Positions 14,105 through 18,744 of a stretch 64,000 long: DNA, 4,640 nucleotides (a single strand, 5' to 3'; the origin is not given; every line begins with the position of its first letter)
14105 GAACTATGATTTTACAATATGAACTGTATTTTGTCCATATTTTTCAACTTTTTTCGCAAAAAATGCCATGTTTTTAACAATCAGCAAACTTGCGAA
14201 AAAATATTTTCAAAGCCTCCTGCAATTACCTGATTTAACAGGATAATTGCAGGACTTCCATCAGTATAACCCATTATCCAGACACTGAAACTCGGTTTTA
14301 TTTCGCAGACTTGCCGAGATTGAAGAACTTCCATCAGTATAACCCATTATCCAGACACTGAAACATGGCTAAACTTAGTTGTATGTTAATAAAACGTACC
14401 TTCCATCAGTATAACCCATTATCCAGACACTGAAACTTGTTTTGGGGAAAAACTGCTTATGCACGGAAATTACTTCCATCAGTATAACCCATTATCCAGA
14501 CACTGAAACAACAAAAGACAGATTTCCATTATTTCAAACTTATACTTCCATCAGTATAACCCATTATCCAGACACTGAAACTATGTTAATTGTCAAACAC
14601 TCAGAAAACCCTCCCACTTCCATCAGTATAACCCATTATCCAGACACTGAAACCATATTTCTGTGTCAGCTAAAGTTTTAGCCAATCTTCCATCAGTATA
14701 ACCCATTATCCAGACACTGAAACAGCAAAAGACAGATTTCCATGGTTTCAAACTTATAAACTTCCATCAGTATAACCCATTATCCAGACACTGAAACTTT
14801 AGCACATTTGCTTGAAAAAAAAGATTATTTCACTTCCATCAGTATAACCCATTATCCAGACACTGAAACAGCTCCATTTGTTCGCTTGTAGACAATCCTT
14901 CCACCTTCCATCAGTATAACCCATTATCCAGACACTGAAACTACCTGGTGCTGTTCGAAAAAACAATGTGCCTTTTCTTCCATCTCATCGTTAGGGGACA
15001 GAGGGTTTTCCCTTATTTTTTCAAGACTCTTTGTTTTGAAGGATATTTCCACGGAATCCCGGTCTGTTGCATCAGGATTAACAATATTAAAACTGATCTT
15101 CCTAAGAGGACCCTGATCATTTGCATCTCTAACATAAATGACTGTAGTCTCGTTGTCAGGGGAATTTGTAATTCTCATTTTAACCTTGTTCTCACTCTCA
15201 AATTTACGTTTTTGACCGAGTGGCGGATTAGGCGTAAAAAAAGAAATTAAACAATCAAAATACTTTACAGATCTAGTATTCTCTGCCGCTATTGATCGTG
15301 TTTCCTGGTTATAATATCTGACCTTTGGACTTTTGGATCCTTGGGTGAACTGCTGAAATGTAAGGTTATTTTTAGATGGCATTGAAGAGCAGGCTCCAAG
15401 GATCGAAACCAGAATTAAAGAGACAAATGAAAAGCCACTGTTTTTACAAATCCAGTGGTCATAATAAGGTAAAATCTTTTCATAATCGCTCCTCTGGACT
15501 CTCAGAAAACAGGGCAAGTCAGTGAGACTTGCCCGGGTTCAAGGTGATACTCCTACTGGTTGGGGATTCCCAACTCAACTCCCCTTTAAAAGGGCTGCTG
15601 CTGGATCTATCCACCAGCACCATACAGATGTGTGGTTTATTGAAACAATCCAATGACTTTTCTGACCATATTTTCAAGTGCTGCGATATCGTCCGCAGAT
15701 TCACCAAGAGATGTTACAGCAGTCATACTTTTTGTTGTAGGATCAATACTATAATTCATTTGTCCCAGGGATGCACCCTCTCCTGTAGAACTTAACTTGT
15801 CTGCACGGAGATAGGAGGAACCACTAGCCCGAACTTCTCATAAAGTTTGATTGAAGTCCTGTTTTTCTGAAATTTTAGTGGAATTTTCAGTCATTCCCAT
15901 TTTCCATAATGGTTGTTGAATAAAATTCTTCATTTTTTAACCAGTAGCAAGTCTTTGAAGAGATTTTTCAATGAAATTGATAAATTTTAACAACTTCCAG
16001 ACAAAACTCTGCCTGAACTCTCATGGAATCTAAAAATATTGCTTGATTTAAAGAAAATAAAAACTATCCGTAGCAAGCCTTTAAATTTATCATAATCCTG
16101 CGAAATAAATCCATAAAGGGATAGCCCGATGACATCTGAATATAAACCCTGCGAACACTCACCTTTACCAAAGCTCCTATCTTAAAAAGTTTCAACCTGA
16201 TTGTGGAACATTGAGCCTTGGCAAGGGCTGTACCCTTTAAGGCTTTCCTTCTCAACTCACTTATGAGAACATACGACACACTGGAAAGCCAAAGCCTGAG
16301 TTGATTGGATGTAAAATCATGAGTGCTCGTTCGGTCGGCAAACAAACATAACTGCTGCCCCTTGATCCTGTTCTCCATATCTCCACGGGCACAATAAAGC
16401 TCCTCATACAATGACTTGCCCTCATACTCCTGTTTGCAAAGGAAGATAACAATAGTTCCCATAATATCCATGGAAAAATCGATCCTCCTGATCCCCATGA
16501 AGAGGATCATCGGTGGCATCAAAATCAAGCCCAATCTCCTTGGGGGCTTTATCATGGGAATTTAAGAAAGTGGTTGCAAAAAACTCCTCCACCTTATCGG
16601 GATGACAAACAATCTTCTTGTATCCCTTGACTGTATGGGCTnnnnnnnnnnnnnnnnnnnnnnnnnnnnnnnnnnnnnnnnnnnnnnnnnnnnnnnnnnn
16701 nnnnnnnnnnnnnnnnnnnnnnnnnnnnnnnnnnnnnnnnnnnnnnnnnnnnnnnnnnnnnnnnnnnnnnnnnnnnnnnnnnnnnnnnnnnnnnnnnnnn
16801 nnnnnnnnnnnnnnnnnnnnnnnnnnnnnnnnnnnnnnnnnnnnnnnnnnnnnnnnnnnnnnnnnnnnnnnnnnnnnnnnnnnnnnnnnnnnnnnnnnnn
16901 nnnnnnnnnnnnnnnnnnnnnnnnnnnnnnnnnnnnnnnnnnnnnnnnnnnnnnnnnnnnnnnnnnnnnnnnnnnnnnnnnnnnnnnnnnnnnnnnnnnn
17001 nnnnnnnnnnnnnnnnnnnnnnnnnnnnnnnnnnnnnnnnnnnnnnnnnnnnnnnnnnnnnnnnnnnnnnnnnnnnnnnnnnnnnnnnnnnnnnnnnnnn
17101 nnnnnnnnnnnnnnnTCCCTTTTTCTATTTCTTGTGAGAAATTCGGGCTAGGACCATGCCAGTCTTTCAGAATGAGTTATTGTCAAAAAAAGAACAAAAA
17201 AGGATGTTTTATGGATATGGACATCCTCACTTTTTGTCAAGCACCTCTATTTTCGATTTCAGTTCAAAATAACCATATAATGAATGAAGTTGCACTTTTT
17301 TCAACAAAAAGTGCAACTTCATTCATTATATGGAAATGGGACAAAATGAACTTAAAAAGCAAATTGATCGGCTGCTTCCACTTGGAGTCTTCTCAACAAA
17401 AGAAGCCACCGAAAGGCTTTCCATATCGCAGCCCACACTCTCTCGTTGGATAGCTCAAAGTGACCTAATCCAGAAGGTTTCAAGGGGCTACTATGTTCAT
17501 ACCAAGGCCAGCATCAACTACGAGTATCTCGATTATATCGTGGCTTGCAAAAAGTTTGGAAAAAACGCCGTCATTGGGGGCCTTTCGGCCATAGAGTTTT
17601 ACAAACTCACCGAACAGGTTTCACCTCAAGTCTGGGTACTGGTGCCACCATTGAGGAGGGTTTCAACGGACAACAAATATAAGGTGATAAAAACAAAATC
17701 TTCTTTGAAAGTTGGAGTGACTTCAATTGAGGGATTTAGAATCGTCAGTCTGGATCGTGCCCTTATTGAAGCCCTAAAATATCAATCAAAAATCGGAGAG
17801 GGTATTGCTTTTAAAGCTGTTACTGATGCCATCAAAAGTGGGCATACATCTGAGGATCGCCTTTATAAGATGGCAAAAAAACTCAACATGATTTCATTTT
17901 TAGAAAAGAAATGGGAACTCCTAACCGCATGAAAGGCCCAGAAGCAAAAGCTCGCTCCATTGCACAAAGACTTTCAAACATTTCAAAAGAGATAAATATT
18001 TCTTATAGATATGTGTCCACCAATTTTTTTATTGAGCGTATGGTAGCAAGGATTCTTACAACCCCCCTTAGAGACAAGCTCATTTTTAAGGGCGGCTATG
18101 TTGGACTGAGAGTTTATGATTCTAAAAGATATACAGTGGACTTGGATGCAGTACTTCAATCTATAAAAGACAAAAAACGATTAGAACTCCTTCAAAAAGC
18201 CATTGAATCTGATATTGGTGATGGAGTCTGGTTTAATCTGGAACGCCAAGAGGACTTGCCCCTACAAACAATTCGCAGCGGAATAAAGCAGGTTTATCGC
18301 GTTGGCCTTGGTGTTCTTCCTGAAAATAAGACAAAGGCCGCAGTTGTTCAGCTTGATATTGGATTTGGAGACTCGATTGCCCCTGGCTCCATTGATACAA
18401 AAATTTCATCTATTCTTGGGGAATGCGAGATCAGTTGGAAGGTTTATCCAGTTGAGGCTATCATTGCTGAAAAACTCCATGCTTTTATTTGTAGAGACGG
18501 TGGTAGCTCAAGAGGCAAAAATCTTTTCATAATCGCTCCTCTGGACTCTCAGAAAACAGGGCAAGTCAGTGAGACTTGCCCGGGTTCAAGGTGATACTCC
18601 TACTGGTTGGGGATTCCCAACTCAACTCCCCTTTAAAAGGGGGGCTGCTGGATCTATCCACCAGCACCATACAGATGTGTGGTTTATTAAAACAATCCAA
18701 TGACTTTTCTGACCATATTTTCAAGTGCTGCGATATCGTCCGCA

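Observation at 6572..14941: Complete, divergent 1692-aa type II-B Cas9 with all RNA components, in a probable Bdellovibrionota-like host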

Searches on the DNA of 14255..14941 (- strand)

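Call 30: search_dna_similar(query=window:14255-14941:-, collection=phages, mode=distant, max_evalue=1, max_rows=30)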
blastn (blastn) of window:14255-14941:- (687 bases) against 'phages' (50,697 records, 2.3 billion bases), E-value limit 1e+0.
No match.

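Call 31: search_dna_similar(query=window:14255-14941:-, collection=plasmids, mode=distant, max_evalue=1, max_rows=30)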
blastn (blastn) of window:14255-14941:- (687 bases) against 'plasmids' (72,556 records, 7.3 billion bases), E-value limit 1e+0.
Records with a match: 2; places in all: 8; records where one place covers at least 80% of the query: 0.
Best place of each record, by identity: >=99% 1; 80-90% 1.
By first word of the organism name: Bacillus 1; Providencia 1.
By predicted mobility (MOB-suite, as given by PLSDB): non-mobilizable 2.
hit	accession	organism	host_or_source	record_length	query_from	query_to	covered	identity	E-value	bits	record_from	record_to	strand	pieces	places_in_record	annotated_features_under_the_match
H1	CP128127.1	Bacillus cereus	bacterial isolate,pine forrest soil ...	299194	158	191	5%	88.6%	6e-1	43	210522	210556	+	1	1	none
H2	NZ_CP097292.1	Providencia sp. PROV188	cell culture,hospital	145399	491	513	3%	100.0%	6e-1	43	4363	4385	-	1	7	hypothetical protein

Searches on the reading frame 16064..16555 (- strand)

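Call 82: search_protein_families(library=pfam, proteins=[window:16064-16555:-], max_evalue=0.001)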
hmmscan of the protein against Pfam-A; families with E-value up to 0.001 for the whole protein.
window:16064-16555:- (163 aa): 1 family
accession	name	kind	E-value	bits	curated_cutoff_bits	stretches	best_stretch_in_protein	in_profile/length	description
PF13701.12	DDE_Tnp_1_4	-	2.5e-40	138.5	34.7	1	43-159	315-431/435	Transposase DDE domain group 1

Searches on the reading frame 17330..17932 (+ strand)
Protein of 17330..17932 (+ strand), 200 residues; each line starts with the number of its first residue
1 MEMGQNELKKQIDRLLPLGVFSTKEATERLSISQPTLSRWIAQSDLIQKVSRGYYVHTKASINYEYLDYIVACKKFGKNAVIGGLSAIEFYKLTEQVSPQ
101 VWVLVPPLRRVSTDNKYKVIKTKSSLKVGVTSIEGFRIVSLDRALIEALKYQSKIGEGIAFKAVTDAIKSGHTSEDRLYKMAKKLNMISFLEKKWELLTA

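Call 82: search_protein_families(library=pfam, proteins=[window:17330-17932:+], max_evalue=0.001)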
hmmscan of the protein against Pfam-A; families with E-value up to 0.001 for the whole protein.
window:17330-17932:+ (200 aa): 1 family
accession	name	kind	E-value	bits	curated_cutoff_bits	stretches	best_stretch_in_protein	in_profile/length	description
PF12728.13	HTH_17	-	0.0005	20.7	27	0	21-57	2-39/51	Helix-turn-helix domain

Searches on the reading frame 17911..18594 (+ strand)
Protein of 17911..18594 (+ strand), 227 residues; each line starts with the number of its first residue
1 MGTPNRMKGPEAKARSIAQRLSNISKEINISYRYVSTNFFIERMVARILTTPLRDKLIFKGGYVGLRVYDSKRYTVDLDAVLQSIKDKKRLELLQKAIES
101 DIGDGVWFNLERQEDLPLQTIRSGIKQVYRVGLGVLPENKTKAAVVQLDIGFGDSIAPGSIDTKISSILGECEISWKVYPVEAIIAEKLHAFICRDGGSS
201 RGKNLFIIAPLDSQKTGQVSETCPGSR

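Call 82: search_protein_families(library=pfam, proteins=[window:17911-18594:+], max_evalue=0.001)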
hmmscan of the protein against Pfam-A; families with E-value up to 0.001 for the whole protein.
window:17911-18594:+ (227 aa): 1 family
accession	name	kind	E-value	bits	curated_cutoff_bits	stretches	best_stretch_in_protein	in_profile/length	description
PF08843.17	AbiEii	-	7.5e-19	69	22.5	1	47-203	5-160/238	Nucleotidyl transferase AbiEii toxin, Type IV TA system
